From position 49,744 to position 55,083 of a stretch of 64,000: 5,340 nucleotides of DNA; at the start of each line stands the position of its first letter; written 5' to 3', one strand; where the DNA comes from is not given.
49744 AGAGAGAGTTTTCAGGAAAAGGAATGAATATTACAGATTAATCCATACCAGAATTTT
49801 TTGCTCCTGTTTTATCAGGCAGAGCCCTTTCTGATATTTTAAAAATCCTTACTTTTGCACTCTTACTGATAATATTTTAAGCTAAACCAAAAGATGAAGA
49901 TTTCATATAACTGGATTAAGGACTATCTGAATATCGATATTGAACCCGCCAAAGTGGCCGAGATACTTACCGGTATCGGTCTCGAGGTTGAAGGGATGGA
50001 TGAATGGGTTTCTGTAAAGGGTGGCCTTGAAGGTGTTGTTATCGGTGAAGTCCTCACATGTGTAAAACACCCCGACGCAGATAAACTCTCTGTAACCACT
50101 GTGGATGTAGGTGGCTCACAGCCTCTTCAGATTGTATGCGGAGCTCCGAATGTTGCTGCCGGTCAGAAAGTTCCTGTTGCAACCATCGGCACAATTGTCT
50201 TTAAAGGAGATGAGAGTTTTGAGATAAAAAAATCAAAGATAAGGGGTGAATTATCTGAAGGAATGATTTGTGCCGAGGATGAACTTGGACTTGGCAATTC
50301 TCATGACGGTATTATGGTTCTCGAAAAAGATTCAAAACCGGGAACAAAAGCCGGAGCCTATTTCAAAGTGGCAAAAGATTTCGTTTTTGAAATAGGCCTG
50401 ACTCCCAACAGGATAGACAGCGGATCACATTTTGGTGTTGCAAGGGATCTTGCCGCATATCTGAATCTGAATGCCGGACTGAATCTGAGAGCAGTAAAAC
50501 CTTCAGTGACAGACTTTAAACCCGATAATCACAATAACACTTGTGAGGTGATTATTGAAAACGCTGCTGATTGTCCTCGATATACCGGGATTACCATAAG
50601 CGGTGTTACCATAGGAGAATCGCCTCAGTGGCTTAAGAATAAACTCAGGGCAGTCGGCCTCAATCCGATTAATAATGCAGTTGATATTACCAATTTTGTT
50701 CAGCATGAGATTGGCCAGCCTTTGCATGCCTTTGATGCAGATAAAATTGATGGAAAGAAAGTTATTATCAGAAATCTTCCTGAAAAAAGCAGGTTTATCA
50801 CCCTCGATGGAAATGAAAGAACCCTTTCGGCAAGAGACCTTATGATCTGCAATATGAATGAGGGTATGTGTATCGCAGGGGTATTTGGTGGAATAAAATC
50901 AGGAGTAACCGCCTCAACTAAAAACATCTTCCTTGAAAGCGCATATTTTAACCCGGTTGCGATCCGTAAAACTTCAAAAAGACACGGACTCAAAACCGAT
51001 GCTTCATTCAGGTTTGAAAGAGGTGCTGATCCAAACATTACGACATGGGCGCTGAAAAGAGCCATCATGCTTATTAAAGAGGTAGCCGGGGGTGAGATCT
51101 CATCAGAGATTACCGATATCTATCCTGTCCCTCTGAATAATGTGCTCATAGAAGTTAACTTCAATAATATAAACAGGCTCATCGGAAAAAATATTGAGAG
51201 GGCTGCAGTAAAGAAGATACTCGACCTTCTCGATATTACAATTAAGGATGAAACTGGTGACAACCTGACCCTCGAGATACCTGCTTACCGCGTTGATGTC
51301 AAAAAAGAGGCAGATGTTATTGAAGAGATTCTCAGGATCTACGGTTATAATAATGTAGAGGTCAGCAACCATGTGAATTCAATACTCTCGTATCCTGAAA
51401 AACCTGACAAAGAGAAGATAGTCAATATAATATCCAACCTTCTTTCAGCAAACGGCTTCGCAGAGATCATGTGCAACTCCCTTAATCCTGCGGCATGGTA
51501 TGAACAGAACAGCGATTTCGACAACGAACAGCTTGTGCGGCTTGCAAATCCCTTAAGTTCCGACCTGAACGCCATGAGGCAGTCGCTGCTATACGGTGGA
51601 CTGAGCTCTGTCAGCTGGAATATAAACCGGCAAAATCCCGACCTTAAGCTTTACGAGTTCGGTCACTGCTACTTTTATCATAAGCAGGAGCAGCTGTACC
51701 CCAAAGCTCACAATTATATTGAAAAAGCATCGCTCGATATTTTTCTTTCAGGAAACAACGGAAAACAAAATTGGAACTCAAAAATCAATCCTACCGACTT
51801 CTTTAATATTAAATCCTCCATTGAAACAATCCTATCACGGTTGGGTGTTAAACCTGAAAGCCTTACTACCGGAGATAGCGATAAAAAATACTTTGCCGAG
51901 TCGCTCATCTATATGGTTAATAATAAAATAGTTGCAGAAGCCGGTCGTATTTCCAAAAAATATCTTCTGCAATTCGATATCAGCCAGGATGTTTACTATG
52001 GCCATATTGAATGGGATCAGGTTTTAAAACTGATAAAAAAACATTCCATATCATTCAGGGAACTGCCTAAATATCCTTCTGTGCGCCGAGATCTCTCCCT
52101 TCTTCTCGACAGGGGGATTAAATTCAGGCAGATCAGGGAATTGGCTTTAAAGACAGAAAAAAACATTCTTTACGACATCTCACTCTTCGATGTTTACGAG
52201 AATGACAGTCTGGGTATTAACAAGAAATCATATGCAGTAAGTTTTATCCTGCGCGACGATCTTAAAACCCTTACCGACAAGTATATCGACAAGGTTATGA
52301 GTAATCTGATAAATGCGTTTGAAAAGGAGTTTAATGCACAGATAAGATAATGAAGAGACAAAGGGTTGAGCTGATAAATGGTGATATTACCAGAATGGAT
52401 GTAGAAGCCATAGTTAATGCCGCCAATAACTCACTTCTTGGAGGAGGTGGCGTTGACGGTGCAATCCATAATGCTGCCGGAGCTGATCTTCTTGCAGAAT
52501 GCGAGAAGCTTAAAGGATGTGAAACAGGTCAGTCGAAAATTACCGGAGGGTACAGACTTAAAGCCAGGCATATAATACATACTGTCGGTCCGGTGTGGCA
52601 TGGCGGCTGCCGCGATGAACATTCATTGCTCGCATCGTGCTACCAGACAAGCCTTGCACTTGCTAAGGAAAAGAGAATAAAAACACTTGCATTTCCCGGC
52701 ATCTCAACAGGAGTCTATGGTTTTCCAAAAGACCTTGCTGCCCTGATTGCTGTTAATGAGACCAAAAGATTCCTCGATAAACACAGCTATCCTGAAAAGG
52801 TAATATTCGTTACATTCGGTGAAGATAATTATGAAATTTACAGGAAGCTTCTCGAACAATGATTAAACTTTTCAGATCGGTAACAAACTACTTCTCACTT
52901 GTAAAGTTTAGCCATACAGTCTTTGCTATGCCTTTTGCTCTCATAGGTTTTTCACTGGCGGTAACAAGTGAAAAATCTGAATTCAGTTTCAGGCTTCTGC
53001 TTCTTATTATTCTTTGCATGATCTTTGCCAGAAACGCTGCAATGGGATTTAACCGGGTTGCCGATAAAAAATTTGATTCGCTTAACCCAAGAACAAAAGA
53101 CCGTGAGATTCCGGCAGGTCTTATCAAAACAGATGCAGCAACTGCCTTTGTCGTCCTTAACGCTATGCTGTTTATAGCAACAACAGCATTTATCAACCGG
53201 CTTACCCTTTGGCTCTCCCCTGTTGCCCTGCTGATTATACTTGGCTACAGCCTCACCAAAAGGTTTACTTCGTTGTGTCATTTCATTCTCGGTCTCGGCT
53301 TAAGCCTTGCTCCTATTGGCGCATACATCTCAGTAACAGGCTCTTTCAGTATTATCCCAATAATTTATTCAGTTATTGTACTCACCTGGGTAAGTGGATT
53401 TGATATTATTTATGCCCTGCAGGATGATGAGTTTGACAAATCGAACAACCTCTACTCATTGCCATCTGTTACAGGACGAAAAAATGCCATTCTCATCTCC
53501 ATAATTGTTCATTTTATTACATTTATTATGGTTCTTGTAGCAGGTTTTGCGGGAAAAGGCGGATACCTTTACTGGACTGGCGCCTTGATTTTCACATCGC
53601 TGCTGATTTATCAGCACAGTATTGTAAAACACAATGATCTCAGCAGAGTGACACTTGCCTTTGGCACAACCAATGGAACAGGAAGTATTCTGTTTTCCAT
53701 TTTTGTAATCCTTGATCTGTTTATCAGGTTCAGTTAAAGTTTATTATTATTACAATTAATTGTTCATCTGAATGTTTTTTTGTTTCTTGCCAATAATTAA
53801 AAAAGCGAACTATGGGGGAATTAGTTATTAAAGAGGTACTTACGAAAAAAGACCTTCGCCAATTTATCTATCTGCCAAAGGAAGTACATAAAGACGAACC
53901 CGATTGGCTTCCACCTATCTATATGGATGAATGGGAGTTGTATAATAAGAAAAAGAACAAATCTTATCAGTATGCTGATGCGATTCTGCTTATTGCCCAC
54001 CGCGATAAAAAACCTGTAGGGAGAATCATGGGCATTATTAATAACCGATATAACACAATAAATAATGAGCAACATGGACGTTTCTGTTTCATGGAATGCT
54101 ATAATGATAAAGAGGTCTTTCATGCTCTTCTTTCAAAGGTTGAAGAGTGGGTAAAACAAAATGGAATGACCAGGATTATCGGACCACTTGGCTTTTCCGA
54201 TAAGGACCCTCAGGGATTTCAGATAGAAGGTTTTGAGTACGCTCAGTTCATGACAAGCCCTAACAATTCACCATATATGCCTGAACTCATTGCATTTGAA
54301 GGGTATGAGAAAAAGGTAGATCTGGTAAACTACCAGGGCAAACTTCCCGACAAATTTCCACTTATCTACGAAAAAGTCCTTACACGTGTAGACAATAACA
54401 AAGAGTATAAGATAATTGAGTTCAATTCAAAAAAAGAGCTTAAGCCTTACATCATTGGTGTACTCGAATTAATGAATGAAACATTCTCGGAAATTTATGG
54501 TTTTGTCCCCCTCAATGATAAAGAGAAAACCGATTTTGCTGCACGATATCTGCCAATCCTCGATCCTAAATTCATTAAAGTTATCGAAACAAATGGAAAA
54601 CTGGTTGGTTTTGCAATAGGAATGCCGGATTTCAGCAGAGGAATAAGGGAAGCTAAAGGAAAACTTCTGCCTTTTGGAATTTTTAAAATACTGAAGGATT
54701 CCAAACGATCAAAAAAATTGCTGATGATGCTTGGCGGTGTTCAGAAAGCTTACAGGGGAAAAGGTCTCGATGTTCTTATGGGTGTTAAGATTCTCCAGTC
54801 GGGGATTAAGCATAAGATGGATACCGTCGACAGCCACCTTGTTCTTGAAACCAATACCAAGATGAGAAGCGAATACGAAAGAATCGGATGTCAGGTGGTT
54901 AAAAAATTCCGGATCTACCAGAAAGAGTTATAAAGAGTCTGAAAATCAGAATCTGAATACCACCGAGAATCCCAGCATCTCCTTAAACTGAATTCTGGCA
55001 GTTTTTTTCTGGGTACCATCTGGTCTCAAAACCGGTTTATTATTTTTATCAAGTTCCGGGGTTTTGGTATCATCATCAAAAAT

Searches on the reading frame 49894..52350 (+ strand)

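Call 11: search_protein_families(library=pfam, proteins=[window:49894-52350:+], max_evalue=0.001)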
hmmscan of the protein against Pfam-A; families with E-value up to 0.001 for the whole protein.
window:49894-52350:+ (818 aa): 5 families
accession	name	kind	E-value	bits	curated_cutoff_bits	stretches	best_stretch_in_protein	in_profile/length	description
PF03483.22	B3_4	-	8.2e-66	221.3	29.3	1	227-399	2-174/174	B3/4 domain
PF17759.6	tRNA_synthFbeta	-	6.7e-38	130.7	22.4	1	503-706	15-213/214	Phenylalanyl tRNA synthetase beta chain CLM domain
PF03147.19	FDX-ACB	-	7.3e-26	90.9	31.1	1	725-818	1-94/94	Ferredoxin-fold anticodon binding domain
PF03484.21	B5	-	1e-25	90.2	28.6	1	419-485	1-67/67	tRNA synthetase B5 domain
PF01588.26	tRNA_bind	-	2.6e-24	85.6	27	1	48-152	1-96/96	Putative tRNA binding domain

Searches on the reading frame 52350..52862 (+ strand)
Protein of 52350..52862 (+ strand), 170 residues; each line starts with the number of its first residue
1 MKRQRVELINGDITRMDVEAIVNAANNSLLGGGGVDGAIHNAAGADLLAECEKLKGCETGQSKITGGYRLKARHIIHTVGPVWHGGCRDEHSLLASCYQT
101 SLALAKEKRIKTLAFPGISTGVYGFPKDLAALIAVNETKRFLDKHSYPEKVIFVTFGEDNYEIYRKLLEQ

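Call 11: search_protein_families(library=pfam, proteins=[window:52350-52862:+], max_evalue=0.001)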
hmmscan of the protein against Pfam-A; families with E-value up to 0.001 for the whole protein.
window:52350-52862:+ (170 aa): 1 family
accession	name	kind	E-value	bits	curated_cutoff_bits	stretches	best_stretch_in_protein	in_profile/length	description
PF01661.27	Macro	-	3.3e-44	150.1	22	1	22-133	1-117/118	Macro domain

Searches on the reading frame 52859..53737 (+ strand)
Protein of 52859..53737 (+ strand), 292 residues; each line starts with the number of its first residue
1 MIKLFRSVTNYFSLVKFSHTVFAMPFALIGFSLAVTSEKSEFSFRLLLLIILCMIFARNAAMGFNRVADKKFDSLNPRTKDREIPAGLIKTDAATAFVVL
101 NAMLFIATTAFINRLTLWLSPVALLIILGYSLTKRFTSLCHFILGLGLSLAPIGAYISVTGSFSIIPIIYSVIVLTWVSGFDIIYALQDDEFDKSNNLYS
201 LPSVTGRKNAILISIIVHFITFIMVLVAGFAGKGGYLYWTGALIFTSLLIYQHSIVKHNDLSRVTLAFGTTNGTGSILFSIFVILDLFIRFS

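Call 11: search_protein_families(library=pfam, proteins=[window:52859-53737:+], max_evalue=0.001)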
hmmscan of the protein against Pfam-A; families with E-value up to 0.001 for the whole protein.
window:52859-53737:+ (292 aa): 1 family
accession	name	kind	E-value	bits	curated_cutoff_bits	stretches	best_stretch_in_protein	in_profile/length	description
PF01040.23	UbiA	-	3.2e-51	174.4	34.2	1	24-268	2-244/250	UbiA prenyltransferase family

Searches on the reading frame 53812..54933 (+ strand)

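Call 11: search_protein_families(library=pfam, proteins=[window:53812-54933:+], max_evalue=0.001)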
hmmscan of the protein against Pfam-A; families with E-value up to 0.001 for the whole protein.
window:53812-54933:+ (373 aa): 1 family
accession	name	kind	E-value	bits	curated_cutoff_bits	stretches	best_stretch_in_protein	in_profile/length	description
PF00583.31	Acetyltransf_1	-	8.6e-05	23.2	20.7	0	34-122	9-96/116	Acetyltransferase (GNAT) family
